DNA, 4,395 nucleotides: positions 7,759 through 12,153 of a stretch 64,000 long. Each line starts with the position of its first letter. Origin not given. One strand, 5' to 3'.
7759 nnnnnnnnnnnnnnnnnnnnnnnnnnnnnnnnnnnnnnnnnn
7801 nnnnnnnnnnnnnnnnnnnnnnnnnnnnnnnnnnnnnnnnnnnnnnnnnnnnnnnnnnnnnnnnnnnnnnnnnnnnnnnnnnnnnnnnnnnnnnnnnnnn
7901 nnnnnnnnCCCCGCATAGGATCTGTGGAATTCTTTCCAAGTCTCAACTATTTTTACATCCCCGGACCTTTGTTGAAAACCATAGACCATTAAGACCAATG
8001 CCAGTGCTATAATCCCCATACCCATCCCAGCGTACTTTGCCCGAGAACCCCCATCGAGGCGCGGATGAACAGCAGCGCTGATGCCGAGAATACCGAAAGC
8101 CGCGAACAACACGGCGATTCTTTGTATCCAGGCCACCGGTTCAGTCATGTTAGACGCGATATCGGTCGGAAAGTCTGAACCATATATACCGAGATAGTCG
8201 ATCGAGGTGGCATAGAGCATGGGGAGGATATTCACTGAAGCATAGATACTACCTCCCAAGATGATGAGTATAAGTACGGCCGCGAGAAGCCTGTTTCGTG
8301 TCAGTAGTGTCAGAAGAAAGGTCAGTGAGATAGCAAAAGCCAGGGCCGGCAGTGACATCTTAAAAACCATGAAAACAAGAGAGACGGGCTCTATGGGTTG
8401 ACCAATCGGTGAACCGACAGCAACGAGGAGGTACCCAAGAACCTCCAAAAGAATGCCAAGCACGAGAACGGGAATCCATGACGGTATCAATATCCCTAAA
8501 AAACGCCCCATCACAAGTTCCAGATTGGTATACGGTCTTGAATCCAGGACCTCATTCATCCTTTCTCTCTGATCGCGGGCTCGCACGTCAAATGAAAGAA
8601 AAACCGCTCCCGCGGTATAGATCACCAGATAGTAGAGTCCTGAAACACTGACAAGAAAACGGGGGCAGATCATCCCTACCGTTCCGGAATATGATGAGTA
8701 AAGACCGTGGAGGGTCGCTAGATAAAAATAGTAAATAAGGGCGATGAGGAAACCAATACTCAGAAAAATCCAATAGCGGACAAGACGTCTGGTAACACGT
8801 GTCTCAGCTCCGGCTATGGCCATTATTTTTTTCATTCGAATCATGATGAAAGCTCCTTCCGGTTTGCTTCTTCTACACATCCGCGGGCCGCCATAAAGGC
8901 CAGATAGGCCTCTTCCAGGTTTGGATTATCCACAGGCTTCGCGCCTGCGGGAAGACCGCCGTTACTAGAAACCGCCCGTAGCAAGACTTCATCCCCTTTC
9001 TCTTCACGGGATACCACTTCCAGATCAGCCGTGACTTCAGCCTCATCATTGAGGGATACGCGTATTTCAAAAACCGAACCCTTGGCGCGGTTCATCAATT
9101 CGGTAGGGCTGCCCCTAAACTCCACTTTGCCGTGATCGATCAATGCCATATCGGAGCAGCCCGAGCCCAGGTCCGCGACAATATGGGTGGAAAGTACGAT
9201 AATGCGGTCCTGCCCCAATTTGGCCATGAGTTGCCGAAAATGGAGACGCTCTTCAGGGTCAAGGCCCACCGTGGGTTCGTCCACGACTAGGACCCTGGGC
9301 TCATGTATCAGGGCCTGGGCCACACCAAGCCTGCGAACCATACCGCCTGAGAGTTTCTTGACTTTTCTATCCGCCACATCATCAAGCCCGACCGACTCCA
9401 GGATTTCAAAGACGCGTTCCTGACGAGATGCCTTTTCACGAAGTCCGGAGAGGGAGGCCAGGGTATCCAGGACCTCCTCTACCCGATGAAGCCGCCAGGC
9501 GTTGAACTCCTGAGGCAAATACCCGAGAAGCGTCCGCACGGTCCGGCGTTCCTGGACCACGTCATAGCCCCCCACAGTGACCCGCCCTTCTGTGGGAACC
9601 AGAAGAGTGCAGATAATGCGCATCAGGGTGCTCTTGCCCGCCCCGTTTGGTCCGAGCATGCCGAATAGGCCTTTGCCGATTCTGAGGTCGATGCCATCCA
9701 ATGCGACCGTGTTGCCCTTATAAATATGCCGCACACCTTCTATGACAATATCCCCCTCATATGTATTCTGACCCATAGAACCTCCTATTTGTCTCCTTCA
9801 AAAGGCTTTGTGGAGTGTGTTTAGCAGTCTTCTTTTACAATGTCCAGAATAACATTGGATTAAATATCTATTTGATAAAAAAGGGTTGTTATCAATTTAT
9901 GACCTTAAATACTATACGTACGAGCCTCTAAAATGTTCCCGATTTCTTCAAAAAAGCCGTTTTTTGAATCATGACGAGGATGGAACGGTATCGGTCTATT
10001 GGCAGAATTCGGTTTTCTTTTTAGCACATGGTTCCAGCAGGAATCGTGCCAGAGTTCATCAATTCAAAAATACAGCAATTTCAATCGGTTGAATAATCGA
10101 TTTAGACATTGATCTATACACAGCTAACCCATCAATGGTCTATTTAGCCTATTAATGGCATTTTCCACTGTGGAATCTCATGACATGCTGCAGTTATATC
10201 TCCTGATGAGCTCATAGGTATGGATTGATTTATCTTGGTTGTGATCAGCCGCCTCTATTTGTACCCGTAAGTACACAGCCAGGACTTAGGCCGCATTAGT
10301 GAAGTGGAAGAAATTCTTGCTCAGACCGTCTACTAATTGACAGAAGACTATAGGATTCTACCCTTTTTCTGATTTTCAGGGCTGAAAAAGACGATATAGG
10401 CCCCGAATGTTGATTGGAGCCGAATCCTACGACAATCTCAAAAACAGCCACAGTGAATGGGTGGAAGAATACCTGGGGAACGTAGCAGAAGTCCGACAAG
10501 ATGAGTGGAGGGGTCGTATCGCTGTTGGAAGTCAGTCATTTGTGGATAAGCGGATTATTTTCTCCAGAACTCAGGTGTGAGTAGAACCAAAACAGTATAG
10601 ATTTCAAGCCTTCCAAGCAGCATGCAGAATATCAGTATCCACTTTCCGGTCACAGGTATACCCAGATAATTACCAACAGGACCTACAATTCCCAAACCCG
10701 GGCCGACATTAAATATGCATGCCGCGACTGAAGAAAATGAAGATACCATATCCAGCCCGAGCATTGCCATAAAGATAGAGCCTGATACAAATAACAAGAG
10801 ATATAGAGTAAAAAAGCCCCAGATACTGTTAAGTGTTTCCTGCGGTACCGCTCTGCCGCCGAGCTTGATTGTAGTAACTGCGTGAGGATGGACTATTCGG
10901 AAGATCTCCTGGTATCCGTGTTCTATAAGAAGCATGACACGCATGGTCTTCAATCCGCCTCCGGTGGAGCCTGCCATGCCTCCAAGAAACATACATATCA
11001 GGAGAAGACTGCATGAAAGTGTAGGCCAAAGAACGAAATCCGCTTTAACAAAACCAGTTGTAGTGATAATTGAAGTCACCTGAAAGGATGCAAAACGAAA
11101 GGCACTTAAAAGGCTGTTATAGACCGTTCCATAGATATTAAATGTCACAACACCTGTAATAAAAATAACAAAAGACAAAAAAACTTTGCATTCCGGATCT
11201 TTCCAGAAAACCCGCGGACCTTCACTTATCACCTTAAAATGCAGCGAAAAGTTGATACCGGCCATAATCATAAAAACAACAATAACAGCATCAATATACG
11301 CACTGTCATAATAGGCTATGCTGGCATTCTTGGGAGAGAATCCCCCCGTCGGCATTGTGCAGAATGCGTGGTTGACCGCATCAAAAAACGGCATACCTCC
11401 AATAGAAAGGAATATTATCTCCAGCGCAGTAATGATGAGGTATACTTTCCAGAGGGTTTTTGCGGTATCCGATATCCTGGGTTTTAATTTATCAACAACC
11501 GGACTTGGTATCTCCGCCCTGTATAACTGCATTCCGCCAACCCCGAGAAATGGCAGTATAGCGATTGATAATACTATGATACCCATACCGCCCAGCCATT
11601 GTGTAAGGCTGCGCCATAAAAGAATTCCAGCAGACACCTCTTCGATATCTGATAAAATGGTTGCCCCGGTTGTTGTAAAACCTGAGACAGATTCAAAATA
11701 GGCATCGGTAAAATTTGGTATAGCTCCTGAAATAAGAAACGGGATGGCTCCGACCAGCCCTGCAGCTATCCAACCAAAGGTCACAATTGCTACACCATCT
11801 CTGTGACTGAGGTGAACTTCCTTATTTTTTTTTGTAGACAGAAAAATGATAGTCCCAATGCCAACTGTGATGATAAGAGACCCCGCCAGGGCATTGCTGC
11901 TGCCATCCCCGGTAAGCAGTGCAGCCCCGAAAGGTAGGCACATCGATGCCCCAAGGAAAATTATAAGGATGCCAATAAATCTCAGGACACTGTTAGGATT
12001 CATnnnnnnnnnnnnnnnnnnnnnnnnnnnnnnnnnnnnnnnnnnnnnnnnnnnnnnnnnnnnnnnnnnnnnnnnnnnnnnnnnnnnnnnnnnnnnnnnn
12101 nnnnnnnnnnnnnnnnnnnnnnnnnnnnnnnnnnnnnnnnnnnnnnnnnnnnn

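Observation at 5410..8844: ABC-2 permease fused to an M1-peptidase-like ectodomain with no HExxH and a golvesin-like C-terminal domain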

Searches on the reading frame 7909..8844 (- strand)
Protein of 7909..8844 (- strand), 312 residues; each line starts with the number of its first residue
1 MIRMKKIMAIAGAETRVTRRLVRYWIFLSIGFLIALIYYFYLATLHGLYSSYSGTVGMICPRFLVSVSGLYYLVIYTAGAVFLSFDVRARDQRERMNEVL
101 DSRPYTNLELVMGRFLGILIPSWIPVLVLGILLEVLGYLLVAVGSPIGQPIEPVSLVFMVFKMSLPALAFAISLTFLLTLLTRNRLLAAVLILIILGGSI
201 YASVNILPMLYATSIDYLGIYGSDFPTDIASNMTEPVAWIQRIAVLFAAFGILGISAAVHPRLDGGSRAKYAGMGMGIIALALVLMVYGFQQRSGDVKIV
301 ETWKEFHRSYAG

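Call 52: search_solved_structures(query=A3, max_evalue=10, show_alignments=0)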
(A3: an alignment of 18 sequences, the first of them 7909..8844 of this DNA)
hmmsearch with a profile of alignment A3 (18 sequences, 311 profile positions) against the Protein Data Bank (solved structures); distinct sequences matched with E-value up to 10: 0.

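Call 53: search_protein_families(library=pfam, alignment_id=A3, max_evalue=0.01)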
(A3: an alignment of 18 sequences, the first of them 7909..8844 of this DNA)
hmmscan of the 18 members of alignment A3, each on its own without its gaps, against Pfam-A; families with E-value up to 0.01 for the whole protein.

A. member 1, window:7909-8844:- (312 aa): 1 family
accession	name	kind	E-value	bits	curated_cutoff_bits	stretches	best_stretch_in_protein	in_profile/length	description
PF12679.13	ABC2_membrane_2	-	0.0045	16.7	27.2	1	8-293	1-281/283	ABC-2 family transporter protein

B. families by the number of members that match (of 18 scanned): 5 families
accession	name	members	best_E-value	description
PF12698.13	ABC2_membrane_3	11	3.3e-06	ABC-2 family transporter protein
PF12679.13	ABC2_membrane_2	10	2.2e-08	ABC-2 family transporter protein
PF13346.12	ABC2_membrane_5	2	0.0014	ABC-2 family transporter protein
PF04896.17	AmoC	1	0.0032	Ammonia monooxygenase/methane monooxygenase, subunit C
PF13273.12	DUF4064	1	0.0089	Protein of unknown function (DUF4064)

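Call 56: predict_structure(alignment_id=A3)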
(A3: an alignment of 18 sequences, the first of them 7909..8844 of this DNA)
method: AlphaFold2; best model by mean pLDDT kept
length: 312 residues; sequences in the alignment: 18
mean_pLDDT: 78.5   pTM: 0.81
mean pLDDT of the five models: 78.5, 77.0, 76.4, 74.6, 73.4
residues with pLDDT >= 90: 60; 70-90: 185; 50-70: 57; < 50: 10
segments of 3 or more residues with pLDDT < 50: 225-233
pLDDT, mean of each block of 10 residues (from residue 1): 85 73 67 77 72 65 67 79 74 62 80 88 77 84 81 75 88 92 88 91 81 81 51 63 93 93 78 95 91 75 74 55
secondary structure, 60 per line:
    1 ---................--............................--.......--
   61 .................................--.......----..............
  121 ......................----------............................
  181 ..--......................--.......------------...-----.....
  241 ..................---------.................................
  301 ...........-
elements in order: H4-19 H22-49 H52-58 H61-93 H96-102 H107-142 H153-182 H185-206 H209-215 H236-258 H268-311

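Call 58: fold_search(model_id=the predicted structure, library=pdb)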
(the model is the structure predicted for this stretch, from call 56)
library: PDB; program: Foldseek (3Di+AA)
matches with E <= 10: 130; with E <= 0.001: 0
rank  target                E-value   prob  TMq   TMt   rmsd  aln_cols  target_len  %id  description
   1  7o0y_D                3.0e-03  1.00  0.45  0.52  13.8       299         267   17  ABC transporter NosDFY, nucleotide-free in GDN (released 2022-04-13)
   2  7o0z_D                3.4e-03  1.00  0.43  0.49  14.2       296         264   19  ABC transporter NosFY, nucleotide-free in GDN (released 2022-11-02)
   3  7o0y_E                6.1e-03  1.00  0.43  0.52  14.0       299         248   15  ABC transporter NosDFY, nucleotide-free in GDN (released 2022-04-13)
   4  7znq_y                8.1e-03  1.00  0.45  0.54  12.7       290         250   15  ABC transporter complex NosDFYL in GDN (released 2022-08-03)
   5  7o0z_E                1.1e-02  1.00  0.44  0.50  14.4       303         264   16  ABC transporter NosFY, nucleotide-free in GDN (released 2022-11-02)
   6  7o12_E                2.0e-02  1.00  0.43  0.52  13.9       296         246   15  ABC transporter NosDFY, AMPPNP-bound in GDN (released 2022-04-13)
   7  7znq_Y                3.0e-02  1.00  0.45  0.51  13.8       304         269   17  ABC transporter complex NosDFYL in GDN (released 2022-08-03)
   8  6xjh_A                4.3e-02  1.00  0.43  0.51  12.2       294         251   10  PmtCD ABC exporter without the basket domain at C2 symmetry (released 2020-10-14)
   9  7qba_D                5.3e-02  1.00  0.42  0.46  14.4       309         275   18  CryoEM structure of the ABC transporter NosDFY complexed with nitrous oxide reductase NosZ (released 2022-08-03)
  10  9q2n_A                6.0e-02  0.99  0.40  0.47  12.9       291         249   13  Nucleotide-free structure of PmtCD in nanodisc (released 2025-11-26)
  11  8iwj_A                6.0e-02  0.98  0.36  0.23  15.3       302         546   15  ABCG25 Wild Type in Apo-state (released 2024-04-10)
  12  9q1y_A                6.3e-02  1.00  0.40  0.49  13.5       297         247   11  Nucleotide-free structure of PmtCD in detergent LMNG (released 2025-11-26)
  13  8iwk_A                7.5e-02  0.99  0.39  0.25  16.2       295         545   14  ABCG25 Wild Type purified with DDM plus CHS in ABA-bound state (released 2024-04-10)
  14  8i38_A                9.6e-02  0.97  0.38  0.25  15.7       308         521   15  Cryo-EM structure of abscisic acid transporter AtABCG25 in inward conformation (released 2023-09-13)
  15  8i39_A                1.6e-01  0.97  0.39  0.25  15.6       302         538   14  Cryo-EM structure of abscisic acid transporter AtABCG25 with ABA (released 2023-09-13)
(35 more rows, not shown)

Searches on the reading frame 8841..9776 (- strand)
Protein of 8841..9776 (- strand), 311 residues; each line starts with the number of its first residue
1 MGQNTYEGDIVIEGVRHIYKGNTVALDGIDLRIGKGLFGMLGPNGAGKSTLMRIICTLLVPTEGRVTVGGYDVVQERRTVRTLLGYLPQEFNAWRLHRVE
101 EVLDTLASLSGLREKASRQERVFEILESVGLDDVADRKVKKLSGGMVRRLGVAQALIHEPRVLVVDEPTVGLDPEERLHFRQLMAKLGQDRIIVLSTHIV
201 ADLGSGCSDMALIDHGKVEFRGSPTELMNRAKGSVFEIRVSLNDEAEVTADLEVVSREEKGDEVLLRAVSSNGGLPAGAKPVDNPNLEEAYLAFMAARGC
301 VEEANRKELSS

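Call 5: search_protein_families(library=pfam, proteins=[window:8841-9776:-], max_evalue=0.1)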
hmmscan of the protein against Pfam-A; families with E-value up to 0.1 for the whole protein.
window:8841-9776:- (311 aa): 13 families
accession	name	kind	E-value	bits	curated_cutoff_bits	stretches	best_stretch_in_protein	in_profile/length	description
PF00005.33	ABC_tran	-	1.6e-29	103.7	25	1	28-169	3-136/137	ABC transporter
PF13304.12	AAA_21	-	4.9e-10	40.4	27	2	111-198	206-298/304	AAA domain, putative AbiEii toxin, Type IV TA system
PF13476.12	AAA_23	-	7.6e-06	27.1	27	1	11-59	3-43/201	AAA domain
PF13555.12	AAA_29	-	0.00014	21.9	27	1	32-63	18-50/61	P-loop containing region of AAA domain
PF13191.12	AAA_16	-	0.00023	22.1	32.6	1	41-187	30-159/167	AAA ATPase domain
PF13175.12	AAA_15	-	0.018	15.1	32.1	0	41-59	29-47/374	AAA ATPase domain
PF13401.12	AAA_22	-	0.021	15.5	27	0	41-167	11-92/130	AAA domain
PF12846.13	AAA_10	-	0.022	14.2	27.5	1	40-129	26-116/362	AAA-like domain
PF13671.12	AAA_33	-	0.031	15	27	0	38-56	2-20/143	AAA domain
PF16575.11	CLP1_P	-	0.033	14.4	26.6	1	42-85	1-44/188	mRNA cleavage and polyadenylation factor CLP1 P-loop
PF02463.25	SMC_N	-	0.05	13.5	40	0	29-58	18-47/220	RecF/RecN/SMC N terminal domain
PF25199.1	nSTAND_NTPase5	-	0.063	13.5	34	0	38-69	44-74/145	Novel STAND NTPase 5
PF13604.12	AAA_30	-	0.082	13.1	27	0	36-167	19-96/191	AAA domain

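Call 6: search_protein_families(library=ncbifam, proteins=[window:8841-9776:-], max_evalue=0.1)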
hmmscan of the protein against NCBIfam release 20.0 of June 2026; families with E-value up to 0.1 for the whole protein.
window:8841-9776:- (311 aa): 193 families (the best 25 are shown)
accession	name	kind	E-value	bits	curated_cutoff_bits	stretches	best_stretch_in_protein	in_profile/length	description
TIGR01188.1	drrA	subfamily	7.4e-60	202.8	312.45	1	21-261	4-245/302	daunorubicin resistance ABC transporter, ATP-binding protein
TIGR03522.1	GldA_ABC_ATP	equivalog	2.9e-55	187.9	402.6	1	12-260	5-252/301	gliding motility-associated ABC transporter ATP-binding subunit GldA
TIGR03864.1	PQQ_ABC_ATP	hypoth_equivalog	1.7e-44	152.1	302.25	1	10-233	2-225/236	ABC transporter, ATP-binding subunit, PQQ-dependent alcohol dehydrogenase system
NF033858.1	ABC2_perm_RbbA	equivalog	2.4e-42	144.9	1050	1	21-237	277-494/909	ribosome-associated ATPase/putative transporter RbbA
NF010060.0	PRK13537.1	equivalog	3.3e-41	141.2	521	1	10-263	16-269/314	nodulation factor ABC transporter ATP-binding protein NodI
NF010059.0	PRK13536.1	equivalog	2.5e-40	138.3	549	1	10-238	44-273/342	nodulation factor ABC transporter ATP-binding protein NodI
TIGR01288.1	nodI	equivalog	2.8e-37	128.4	424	1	12-238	7-234/303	nodulation factor ABC transporter ATP-binding protein NodI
TIGR04521.1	ECF_ATPase_2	equivalog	1.1e-35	123.1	330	1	10-252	1-256/279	energy-coupling factor transporter ATPase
TIGR03740.1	galliderm_ABC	subfamily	5.6e-34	117.8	309.75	1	14-223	5-207/223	lantibiotic protection ABC transporter ATP-binding subunit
NF040933.2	ABC_arch_GlcV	equivalog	7.7e-34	117.1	450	1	10-232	3-234/357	glucose ABC transporter ATP-binding protein GlcV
TIGR02315.1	ABC_phnC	equivalog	9.6e-34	116.9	266.1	1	10-231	2-237/243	phosphonate ABC transporter ATP-binding protein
TIGR04406.1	LPS_export_lptB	equivalog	2.1e-33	115.6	240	1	12-231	4-226/239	LPS export ABC transporter ATP-binding protein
TIGR00968.1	3a0106s01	subfamily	3.9e-32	111.7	342.75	1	10-230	1-221/237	sulfate ABC transporter ATP-binding protein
TIGR04520.1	ECF_ATPase_1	equivalog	3.1e-31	108.8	315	1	10-252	1-247/269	energy-coupling factor transporter ATPase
TIGR02673.1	FtsE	equivalog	3.9e-31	108.4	264.85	1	12-198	4-195/214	cell division ATP-binding protein FtsE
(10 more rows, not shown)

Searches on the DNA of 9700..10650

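Call 61: search_rna_families(source=window, start=9700, end=10650, threshold=evalue, max_evalue=1)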
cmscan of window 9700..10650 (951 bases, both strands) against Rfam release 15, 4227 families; matches with E-value up to 1: 0.
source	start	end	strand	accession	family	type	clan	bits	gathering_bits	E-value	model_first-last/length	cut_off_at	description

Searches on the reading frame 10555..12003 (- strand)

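Call 5: search_protein_families(library=pfam, proteins=[window:10555-12003:-], max_evalue=0.1)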
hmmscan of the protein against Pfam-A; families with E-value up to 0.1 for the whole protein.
window:10555-12003:- (482 aa): 2 families
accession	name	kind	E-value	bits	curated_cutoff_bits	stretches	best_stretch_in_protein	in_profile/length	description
PF02386.22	TrkH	-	2.5e-70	237.8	27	1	45-476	11-491/502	Cation transport protein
PF17091.10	Inovirus_G7P_1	-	0.069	13.6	27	0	320-349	4-33/38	Inovirus G7P protein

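Call 6: search_protein_families(library=ncbifam, proteins=[window:10555-12003:-], max_evalue=0.1)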
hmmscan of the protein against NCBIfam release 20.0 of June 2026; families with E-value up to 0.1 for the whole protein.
window:10555-12003:- (482 aa): 3 families
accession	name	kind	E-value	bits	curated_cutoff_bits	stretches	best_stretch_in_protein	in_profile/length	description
NF008020.0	PRK10750.1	equivalog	3.7e-138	461.6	866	1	4-482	4-483/483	Trk system potassium transporter TrkH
TIGR00933.1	2a38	subfamily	1.1e-100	337.5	331.15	1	85-465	2-391/391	TrkH family potassium uptake protein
NF003754.0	PRK05346.2-5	equivalog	0.039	13.3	677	1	408-456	160-207/320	Na(+)-translocating NADH-quinone reductase subunit C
